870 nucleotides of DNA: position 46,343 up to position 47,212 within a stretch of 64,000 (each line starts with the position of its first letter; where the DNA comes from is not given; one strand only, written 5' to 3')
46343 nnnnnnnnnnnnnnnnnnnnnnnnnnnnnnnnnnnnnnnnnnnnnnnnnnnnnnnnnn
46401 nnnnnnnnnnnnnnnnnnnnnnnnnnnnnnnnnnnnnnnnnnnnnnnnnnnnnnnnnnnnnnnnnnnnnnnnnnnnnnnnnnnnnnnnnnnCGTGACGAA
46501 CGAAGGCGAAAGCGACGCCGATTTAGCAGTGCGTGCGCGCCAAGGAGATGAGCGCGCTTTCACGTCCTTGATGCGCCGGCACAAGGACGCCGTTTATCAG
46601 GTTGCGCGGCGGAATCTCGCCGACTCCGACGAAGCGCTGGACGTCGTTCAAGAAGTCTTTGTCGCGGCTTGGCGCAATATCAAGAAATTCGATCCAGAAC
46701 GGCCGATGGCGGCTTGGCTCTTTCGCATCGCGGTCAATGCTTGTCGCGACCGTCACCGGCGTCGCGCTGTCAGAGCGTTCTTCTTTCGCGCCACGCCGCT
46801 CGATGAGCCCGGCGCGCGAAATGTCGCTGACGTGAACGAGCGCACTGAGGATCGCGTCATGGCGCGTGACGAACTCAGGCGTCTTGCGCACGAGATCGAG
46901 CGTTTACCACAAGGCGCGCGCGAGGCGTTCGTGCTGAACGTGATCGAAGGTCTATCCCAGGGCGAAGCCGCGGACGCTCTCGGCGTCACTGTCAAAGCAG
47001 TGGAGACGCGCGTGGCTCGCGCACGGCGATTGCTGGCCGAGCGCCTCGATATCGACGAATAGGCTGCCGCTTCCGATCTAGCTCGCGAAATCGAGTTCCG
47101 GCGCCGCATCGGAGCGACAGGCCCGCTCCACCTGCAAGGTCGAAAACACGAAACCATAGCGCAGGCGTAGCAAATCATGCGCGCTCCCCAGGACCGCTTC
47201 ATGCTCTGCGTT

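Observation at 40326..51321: Seven copies of a bipartite motif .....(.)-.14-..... upstream of metal-island operons: predicted ECF-sigma regulon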

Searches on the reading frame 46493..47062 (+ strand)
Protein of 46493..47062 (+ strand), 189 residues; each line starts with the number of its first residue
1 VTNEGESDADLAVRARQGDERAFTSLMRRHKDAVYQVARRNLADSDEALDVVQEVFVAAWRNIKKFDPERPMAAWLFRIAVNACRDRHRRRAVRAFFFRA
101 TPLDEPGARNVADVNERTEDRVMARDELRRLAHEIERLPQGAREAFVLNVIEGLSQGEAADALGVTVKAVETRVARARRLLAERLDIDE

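Call 7: search_protein_families(library=pfam, proteins=[window:46493-47062:+], max_evalue=0.01)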
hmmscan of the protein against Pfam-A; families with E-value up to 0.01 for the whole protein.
window:46493-47062:+ (189 aa): 5 families
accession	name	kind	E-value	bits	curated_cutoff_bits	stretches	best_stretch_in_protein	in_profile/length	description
PF04542.20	Sigma70_r2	-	4.1e-20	71.8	24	1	26-92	1-69/71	Sigma-70 region 2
PF08281.18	Sigma70_r4_2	-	1.3e-14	54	25.7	1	129-181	2-54/54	Sigma-70, region 4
PF22233.2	PhyR_sigma-like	-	0.00015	22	27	1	140-179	6-45/50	Response regulator PhyR, sigma-like domain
PF04545.22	Sigma70_r4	-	0.0002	21.2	24.1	1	136-181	3-48/50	Sigma-70, region 4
PF07638.17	Sigma70_ECF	-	0.00022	21.6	21.1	1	15-185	11-183/185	ECF sigma factor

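Call 11: search_solved_structures(query=window:46493-47062:+, max_evalue=0.001, show_alignments=1)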
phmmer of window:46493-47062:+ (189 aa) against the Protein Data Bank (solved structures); distinct sequences matched with E-value up to 0.001: 25.
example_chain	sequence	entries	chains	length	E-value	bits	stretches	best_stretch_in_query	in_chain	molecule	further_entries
4cxf_A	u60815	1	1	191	6e-40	140.3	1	5-188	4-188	RNA POLYMERASE SIGMA FACTOR CNRH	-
5wuq_A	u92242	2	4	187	1e-21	81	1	14-185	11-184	ECF RNA polymerase sigma factor SigW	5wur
8z6g_B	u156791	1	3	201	9.3e-21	77.9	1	6-183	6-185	RNA polymerase sigma factor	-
6in7_B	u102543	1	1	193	1e-20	77.7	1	6-183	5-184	RNA polymerase sigma-H factor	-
1or7_A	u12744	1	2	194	9.1e-18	68.1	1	7-183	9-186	RNA polymerase sigma-E factor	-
6jbq_F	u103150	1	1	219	1.4e-17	67.5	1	6-183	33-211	ECF RNA polymerase sigma-E factor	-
9m9d_F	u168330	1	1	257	1.2e-14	57.9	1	22-184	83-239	ECF RNA polymerase sigma factor SigE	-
9m9e_F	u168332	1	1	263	1.3e-14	57.8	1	22-184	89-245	ECF RNA polymerase sigma factor SigE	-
9m98_F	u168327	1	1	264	1.3e-14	57.8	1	22-184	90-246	ECF RNA polymerase sigma factor SigE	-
7qh5_A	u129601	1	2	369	5.6e-13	52.5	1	13-86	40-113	RNA polymerase sigma factor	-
4nqw_A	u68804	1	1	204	1.4e-12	51.2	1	7-187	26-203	ECF RNA polymerase sigma factor SigK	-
5or5_A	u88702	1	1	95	3.6e-12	49.9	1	7-86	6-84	ECF RNA polymerase sigma-E factor,ECF RNA polymerase sigma factor SigW,ECF RNA polymerase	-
2map_A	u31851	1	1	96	3.3e-10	43.5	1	7-86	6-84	RNA polymerase sigma factor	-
2mao_A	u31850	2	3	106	4.3e-10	43.2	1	7-86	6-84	RNA polymerase sigma factor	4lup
6dxo_A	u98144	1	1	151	2.6e-09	40.6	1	10-89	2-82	RNA polymerase ECF-subfamily sigma factor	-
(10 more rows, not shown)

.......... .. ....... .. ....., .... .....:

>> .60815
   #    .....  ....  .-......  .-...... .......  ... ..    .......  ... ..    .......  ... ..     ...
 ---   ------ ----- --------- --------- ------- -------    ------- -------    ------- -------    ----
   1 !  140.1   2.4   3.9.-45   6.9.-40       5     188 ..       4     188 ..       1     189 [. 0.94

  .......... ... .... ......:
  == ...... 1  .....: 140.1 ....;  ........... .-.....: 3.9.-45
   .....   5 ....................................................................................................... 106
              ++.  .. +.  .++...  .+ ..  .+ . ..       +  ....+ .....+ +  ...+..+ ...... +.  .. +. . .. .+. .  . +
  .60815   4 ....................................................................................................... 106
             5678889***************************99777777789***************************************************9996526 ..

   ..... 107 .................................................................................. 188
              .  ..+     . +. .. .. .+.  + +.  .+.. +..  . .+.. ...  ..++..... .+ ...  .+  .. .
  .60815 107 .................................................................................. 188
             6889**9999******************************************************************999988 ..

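Call 22: search_dna_similar(query=window:46493-47062:+, collection=plasmids, mode=protein, max_rows=40)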
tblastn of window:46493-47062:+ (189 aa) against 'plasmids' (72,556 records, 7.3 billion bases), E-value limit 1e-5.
Records with a match: 530; places in all: 574; records where one place covers at least 80% of the query: 347.
Best place of each record, by identity: <60% 530.
By first word of the organism name: Rhizobium 126; Sinorhizobium 67; Streptomyces 47; Sphingobium 27; Sphingomonas 19; Rhodococcus 18; Leptospira 14; Prescottella 13; Novosphingobium 10; Ensifer 10; and 87 more.
By predicted mobility (MOB-suite, as given by PLSDB): non-mobilizable 283; conjugative 125; mobilizable 122.
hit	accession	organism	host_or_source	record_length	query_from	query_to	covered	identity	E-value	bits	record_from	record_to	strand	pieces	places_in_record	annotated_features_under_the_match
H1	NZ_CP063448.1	Novosphingobium sp. ES2-1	mixed culture,activated sludge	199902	3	164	86%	46.9%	5e-23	102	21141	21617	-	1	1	RNA polymerase sigma factor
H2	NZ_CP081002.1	Sphingobium sp. V4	cell culture,soil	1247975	8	164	83%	47.1%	6e-26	110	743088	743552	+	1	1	record has no annotation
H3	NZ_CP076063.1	Cupriavidus sp. EM10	Pure-cultured cell,sewage water sludge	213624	2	164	86%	45.1%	4e-21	97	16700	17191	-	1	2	cnrH: nickel resistance ECF sigma factor CnrH | cnrX: periplasmic nickel sensor CnrX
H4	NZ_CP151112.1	Cupriavidus metallidurans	-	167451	2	164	86%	45.1%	7e-21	96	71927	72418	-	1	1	cnrH: nickel resistance ECF sigma factor CnrH | cnrX: periplasmic nickel sensor CnrX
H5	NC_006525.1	Cupriavidus metallidurans CH34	-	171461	2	164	86%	45.1%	7e-21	96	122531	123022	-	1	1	cnrH: nickel resistance ECF sigma factor CnrH | cnrX: periplasmic nickel sensor CnrX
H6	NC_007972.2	Cupriavidus metallidurans CH34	-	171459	2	164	86%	45.1%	7e-21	96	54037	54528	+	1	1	cnrH: nickel resistance ECF sigma factor CnrH | cnrX: periplasmic nickel sensor CnrX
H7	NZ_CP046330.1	Cupriavidus metallidurans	sedimentation pond in a zinc factory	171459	2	164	86%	45.1%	7e-21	96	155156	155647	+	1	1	cnrH: nickel resistance ECF sigma factor CnrH | cnrX: periplasmic nickel sensor CnrX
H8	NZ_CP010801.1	Ralstonia mannitolilytica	Homo sapiens,bone marrow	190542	6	164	84%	45.3%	5e-21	97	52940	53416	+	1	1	sigma-70 family RNA polymerase sigma factor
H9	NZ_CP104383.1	Ralstonia pickettii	cell culture,aquaculture water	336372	6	164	84%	45.3%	5e-21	97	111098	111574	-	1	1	sigma-70 family RNA polymerase sigma factor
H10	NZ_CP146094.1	Ralstonia sp. RRA.1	pure culture,Cupriavidus necator ...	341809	6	164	84%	45.3%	5e-21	97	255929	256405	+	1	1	sigma-70 family RNA polymerase sigma factor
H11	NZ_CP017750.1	Cupriavidus sp. USMAA2-4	cell culture,Sungai Pinang, Penang, ...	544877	2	164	86%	43.9%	4e-19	91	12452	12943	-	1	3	RNA polymerase sigma factor | periplasmic heavy metal sensor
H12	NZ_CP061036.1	Sphingomonas aliaeris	whole organism,Pork steak,pork steak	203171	7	164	84%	44.9%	5e-23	102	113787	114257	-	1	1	RNA polymerase sigma factor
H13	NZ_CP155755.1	Sphingomonas parapaucimobilis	Chinese cabbage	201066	5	164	85%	43.8%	2e-21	97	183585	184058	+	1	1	RNA polymerase sigma factor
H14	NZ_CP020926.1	Sphingobium yanoikuyae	soil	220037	5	164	85%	43.8%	3e-19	92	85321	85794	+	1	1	RNA polymerase sigma factor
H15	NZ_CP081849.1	Polymorphobacter megasporae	Megaspora,lichen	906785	7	164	84%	43.7%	5e-23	102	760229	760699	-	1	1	RNA polymerase sigma factor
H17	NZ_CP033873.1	Caulobacter sp. FWC26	whole organism,isolated from activated ...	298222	1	164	87%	42.1%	2e-20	95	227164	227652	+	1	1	sigma-70 family RNA polymerase sigma factor | periplasmic heavy metal sensor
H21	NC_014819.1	Asticcacaulis excentricus CB 48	pond water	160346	2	163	86%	42.0%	1e-23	104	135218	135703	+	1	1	RNA polymerase sigma factor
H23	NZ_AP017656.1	Sphingobium cloacae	-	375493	7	164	84%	42.4%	1e-25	109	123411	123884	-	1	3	RNA polymerase sigma factor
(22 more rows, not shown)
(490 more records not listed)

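Call 23: get_annotated_region(hit=H6, flank=9000)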
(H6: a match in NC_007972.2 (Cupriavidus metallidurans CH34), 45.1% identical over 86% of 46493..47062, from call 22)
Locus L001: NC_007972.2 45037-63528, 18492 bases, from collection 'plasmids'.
description: Cupriavidus metallidurans CH34 plasmid pMOL28, complete sequence
organism: Cupriavidus metallidurans CH34 (NCBI taxid 266264)
taxonomy: Bacteria; Pseudomonadota; Betaproteobacteria; Burkholderiales; Burkholderiaceae; Cupriavidus; Cupriavidus metallidurans; Cupriavidus metallidurans CH34
host: -; source: -; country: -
typing (MOB-suite, as given by PLSDB): conjugative; replicon rep_cluster_591; relaxase MOBH; mating-pair formation MPF_T
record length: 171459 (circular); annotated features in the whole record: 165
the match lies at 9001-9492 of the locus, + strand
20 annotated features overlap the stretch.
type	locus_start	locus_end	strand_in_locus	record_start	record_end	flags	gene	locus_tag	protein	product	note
CDS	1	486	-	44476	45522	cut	-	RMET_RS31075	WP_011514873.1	YncE family protein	-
CDS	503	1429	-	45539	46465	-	-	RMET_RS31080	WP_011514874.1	DUF1259 domain-containing protein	-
CDS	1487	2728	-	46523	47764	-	-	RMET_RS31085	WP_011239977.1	MFS transporter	GO:0055085 - transmembrane transport [Evidence IEA]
CDS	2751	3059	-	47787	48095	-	-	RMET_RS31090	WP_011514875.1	hypothetical protein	-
CDS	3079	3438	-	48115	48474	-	-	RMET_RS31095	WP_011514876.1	hypothetical protein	-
CDS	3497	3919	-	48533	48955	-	-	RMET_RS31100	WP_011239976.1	chromate resistance protein ChrB domain-containing protein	-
CDS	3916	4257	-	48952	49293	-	chrE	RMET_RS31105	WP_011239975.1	rhodanese family chromate resistance protein ChrE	-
CDS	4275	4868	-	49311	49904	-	-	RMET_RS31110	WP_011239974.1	Fe-Mn family superoxide dismutase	-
CDS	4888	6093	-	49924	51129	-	-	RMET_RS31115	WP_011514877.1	chromate transporter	-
CDS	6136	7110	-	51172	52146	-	-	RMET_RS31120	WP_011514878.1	chromate resistance protein ChrB domain-containing protein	-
CDS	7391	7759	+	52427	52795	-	-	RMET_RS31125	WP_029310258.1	regulatory protein ChrI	-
CDS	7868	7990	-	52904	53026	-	-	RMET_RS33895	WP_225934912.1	YHYH domain-containing protein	-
predicted_resistance_gene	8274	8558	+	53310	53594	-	cnrY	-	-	nickel resistance system anti-sigma factor CnrY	predicted by amrfinderplus; class NICKEL; identity 100.0%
CDS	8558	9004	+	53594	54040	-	cnrX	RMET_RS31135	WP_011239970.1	periplasmic nickel sensor CnrX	-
CDS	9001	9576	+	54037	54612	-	cnrH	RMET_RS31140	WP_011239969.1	nickel resistance ECF sigma factor CnrH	-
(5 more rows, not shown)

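Call 27: find_related_loci(query=window:46493-47062:+, collection=genome_contigs, flank=10000)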
Query window:46493-47062:+ (189 aa) in genome_contigs; peptide patterns used: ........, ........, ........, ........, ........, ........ (x = any residue, [..] = any of these).
600 stretches matched a pattern (row limit reached: there are more); 42 encode a relative of the query (tblastn E <= 1e-3); 42 distinct loci.
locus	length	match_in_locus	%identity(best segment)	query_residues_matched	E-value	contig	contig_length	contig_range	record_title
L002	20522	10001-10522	49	8-182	1e-33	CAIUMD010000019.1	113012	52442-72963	MAG: uncultured Caulobacterales bacterium isolate MJ120716A_bin-1003 genome assembly, contig: bin-1003:019/122, whole ge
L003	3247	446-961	39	8-182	2e-20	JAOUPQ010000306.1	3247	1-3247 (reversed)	MAG: Nitrospinota bacterium isolate 8_1_Oct_SF_Bin59 8_1_Oct_SF_Bin59_scaffold_40931_c1, whole genome shotgun sequence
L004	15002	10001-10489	36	6-175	3e-20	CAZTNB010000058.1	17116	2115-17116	MAG TPA_asm: uncultured Gammaproteobacteria bacterium isolate SRP342105_co3_209 genome assembly, contig: NODE_2900_lengt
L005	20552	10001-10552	35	1-185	1e-18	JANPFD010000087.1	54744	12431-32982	MAG: Myxococcales bacterium isolate VAR_78_concoct_94_sub VAR_78_k141_1199576, whole genome shotgun sequence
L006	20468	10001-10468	35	10-174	1e-18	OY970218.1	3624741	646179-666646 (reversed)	MAG: uncultured Chloroflexia bacterium isolate MFD04716.bin.1.117 genome assembly, chromosome: 1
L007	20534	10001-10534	32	6-185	1e-18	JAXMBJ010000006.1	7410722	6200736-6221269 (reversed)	MAG: Pirellulales bacterium isolate STL-PLA33 C1.16.fa-6, whole genome shotgun sequence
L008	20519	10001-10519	33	8-185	8e-18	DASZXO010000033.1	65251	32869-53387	MAG TPA_asm: Lacunisphaera sp. isolate SMAG_U6185 k141_308367, whole genome shotgun sequence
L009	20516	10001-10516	33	6-183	7e-18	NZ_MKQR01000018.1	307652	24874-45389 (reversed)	Actinokineospora bangkokensis strain 44EHW Scaffold25, whole genome shotgun sequence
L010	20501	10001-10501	30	7-181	1e-17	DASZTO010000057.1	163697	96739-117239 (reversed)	MAG TPA_asm: Phycisphaerae bacterium isolate SMAG_U6078 k141_1174782, whole genome shotgun sequence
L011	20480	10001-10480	32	25-186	5e-17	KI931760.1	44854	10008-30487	MAG: Candidatus Entotheonella sp. TSY1 genomic scaffold TSY1_scaffold00031, whole genome shotgun sequence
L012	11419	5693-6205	32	15-183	9e-17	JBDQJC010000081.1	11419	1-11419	MAG: Planctomycetota bacterium isolate SFB_27D_19Dec05_100_17 k141_2603587_length_11419_cov_32.6233, whole genome shotgu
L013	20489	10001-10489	36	3-174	9e-17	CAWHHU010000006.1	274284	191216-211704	MAG: uncultured Chloroflexia bacterium isolate MFD01721.bin.1.363 genome assembly, contig: contig_3497, whole genome sho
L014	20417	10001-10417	37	11-154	8e-16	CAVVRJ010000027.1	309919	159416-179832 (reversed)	MAG: uncultured Planctomycetota bacterium isolate MFD03726.bin.2.7 genome assembly, contig: contig_45017, whole genome s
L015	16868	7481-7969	33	18-185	1e-15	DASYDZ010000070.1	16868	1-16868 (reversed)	MAG TPA_asm: Candidatus Didemnitutus sp. isolate SMAG_U4972 k141_5112201, whole genome shotgun sequence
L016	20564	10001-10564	31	4-186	3e-15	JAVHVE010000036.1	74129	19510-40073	MAG: Acidobacteriota bacterium isolate BP_21 scaffold_4898550, whole genome shotgun sequence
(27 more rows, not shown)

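Call 28: find_homologous_proteins(query=window:46493-47062:+, max_evalue=1e-20)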
Query window:46493-47062:+ (189 aa): 206 proteins with E <= 1e-20 among 3362 candidates; the best 120 are listed.
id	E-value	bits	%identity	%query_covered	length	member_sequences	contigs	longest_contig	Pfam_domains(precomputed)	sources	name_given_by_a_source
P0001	1.7e-96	339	100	86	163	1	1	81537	PF04542.21,PF08281.19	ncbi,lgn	-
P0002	1.7e-76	274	72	94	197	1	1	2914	PF22233.3,PF04545.23,PF04542.21,PF08281.19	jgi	jgi:RNA polymerase sigma factor (sigma-70 family)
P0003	1.4e-73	264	68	98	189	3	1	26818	PF22233.3,PF04545.23,PF04542.21,PF08281.19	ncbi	ncbi:MAG: RNA polymerase sigma factor [Maricaulaceae bacterium]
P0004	1.4e-72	261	70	98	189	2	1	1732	PF04545.23,PF04542.21,PF08281.19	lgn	-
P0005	1.0e-69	252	65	98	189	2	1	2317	PF22233.3,PF04545.23,PF04542.21,PF08281.19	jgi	-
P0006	1.1e-69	252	68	92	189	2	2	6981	PF22233.3,PF04545.23,PF04542.21,PF08281.19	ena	-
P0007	1.3e-68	248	66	98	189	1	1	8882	PF22233.3,PF04545.23,PF04542.21,PF08281.19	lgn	-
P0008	6.6e-64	233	61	100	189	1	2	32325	PF22233.3,PF04542.21,PF08281.19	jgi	jgi:RNA polymerase sigma-70 factor (ECF subfamily)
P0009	7.5e-62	226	63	95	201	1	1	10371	PF22233.3,PF04542.21,PF08281.19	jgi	jgi:RNA polymerase sigma-70 factor (ECF subfamily)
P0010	2.0e-61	225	61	100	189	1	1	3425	PF07638.18,PF22233.3,PF04542.21,PF08281.19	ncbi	-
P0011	3.7e-60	221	64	97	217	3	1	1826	PF22233.3,PF04545.23,PF04542.21,PF08281.19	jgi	-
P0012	1.8e-53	199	56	99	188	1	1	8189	PF04545.23,PF04542.21,PF08281.19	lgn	-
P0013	9.8e-49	184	53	98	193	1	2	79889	PF04545.23,PF04542.21,PF08281.19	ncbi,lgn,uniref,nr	ncbi:hypothetical protein CCR85_03925 [Rhodothalassium salexigens]|uniref:RNA polymerase sigma facto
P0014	2.3e-45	173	52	98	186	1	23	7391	PF07638.18,PF04545.23,PF04542.21,PF08281.19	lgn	-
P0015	2.4e-45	173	52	89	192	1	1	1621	PF07638.18,PF22233.3,PF04545.23,PF04542.21,PF08281.19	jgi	-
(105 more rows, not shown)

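Call 29: find_encoding_contigs(protein=P0003, flank=10000, max_places=2)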
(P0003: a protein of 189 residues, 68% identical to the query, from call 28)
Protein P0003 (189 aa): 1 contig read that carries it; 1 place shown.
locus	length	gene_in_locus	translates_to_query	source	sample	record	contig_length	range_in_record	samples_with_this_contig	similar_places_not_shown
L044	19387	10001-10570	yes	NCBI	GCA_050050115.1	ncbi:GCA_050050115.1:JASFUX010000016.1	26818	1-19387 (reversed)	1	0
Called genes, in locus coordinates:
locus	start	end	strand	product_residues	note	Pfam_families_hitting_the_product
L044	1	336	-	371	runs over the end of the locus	-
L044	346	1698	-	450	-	-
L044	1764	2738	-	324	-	-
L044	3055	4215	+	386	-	PF13936:HTH_38, PF00665:rve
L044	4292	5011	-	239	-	PF00589:Phage_integrase (weak)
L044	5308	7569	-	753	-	PF19335:HMBD, PF00122:E1-E2_ATPase, PF00702:Hydrolase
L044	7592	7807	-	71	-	-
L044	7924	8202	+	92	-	PF02583:Trns_repr_metal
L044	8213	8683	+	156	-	PF21784:Bflower (weak)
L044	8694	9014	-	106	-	-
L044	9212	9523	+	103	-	-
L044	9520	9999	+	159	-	PF13801:Metal_resist, PF07813:LTXXQ (weak)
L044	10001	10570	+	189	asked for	PF04542:Sigma70_r2, PF08281:Sigma70_r4_2, PF04545:Sigma70_r4, PF22233:PhyR_sigma-like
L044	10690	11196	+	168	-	PF04234:CopC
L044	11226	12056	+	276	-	PF05425:CopD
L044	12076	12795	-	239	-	PF05401:NodS (weak), PF13489:Methyltransf_23, PF01209:Ubie_methyltran (weak), PF13847:Methyltransf_31, PF08241:Methyltransf_11, PF08242:Methyltransf_12, PF13649:Methyltransf_25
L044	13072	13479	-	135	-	-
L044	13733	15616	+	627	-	PF07732:Cu-oxidase_3, PF00394:Cu-oxidase, PF07731:Cu-oxidase_2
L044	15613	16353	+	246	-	PF05275:CopB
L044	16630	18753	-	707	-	PF07715:Plug (weak), PF00593:TonB_dep_Rec_b-barrel, PF14905:OMP_b-brl_3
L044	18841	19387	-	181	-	?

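Call 30: find_encoding_contigs(protein=P0008, flank=10000, max_places=2)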
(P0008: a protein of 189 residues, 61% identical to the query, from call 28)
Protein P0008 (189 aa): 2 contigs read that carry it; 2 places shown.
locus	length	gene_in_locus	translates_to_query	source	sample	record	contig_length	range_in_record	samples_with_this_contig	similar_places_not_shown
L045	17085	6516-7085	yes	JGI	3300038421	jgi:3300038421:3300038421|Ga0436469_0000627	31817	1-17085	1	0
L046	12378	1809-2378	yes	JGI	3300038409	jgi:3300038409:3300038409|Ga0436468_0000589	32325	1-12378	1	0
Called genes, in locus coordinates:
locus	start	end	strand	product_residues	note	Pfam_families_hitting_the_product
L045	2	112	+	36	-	?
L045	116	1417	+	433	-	PF00083:Sugar_tr (faint), PF07690:MFS_1, PF12832:MFS_1_like, PF07690:MFS_1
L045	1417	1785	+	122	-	PF09851:SHOCT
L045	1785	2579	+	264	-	PF13489:Methyltransf_23, PF01209:Ubie_methyltran, PF05175:MTS (weak), PF06325:PrmA, PF13847:Methyltransf_31, PF08241:Methyltransf_11, PF08242:Methyltransf_12, PF13649:Methyltransf_25, +1 more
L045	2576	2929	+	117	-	PF02635:DsrE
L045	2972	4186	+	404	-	PF00083:Sugar_tr, PF07690:MFS_1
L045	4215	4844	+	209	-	PF01209:Ubie_methyltran, PF13489:Methyltransf_23, PF13847:Methyltransf_31 (weak), PF08241:Methyltransf_11, PF08242:Methyltransf_12, PF13649:Methyltransf_25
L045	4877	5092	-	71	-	-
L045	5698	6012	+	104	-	-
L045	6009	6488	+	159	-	PF13801:Metal_resist, PF07813:LTXXQ (weak)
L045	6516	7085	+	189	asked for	PF04542:Sigma70_r2, PF08281:Sigma70_r4_2, PF22233:PhyR_sigma-like (weak)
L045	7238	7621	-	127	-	-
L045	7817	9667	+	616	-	PF07732:Cu-oxidase_3, PF00394:Cu-oxidase, PF07731:Cu-oxidase_2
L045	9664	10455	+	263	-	PF05275:CopB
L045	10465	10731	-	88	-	PF02583:Trns_repr_metal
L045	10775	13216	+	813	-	PF04945:YHS, PF19335:HMBD, PF00122:E1-E2_ATPase, PF00702:Hydrolase, PF08282:Hydrolase_3 (faint)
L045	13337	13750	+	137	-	-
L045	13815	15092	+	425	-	PF02321:OEP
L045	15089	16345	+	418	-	PF25971:CzcB_N, PF25917:BSH_RND (faint), PF25973:BSH_CzcB (weak), PF25975:CzcB_C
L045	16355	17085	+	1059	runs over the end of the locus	PF00873:ACR_tran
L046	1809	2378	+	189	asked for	PF04542:Sigma70_r2, PF08281:Sigma70_r4_2, PF22233:PhyR_sigma-like (weak)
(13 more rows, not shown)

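Call 31: find_encoding_contigs(protein=P0001, flank=10000, max_places=2)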
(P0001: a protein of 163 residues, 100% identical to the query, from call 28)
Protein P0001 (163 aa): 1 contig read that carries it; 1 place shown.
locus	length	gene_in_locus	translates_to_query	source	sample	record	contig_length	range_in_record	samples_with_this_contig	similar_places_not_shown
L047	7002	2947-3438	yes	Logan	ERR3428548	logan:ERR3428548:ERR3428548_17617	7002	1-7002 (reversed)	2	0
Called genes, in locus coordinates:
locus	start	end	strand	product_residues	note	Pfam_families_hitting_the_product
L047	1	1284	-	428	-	?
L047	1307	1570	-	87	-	PF18926:DUF5676 (weak)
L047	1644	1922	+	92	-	PF02583:Trns_repr_metal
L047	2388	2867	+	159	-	PF13801:Metal_resist, PF07813:LTXXQ (weak)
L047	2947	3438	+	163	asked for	PF04542:Sigma70_r2, PF08281:Sigma70_r4_2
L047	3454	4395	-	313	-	PF01545:Cation_efflux, PF16916:ZT_dimer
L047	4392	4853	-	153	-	PF13474:SnoaL_3, PF14534:DUF4440 (weak)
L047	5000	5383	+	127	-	PF04234:CopC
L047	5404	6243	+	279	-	PF05425:CopD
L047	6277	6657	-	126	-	-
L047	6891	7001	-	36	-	?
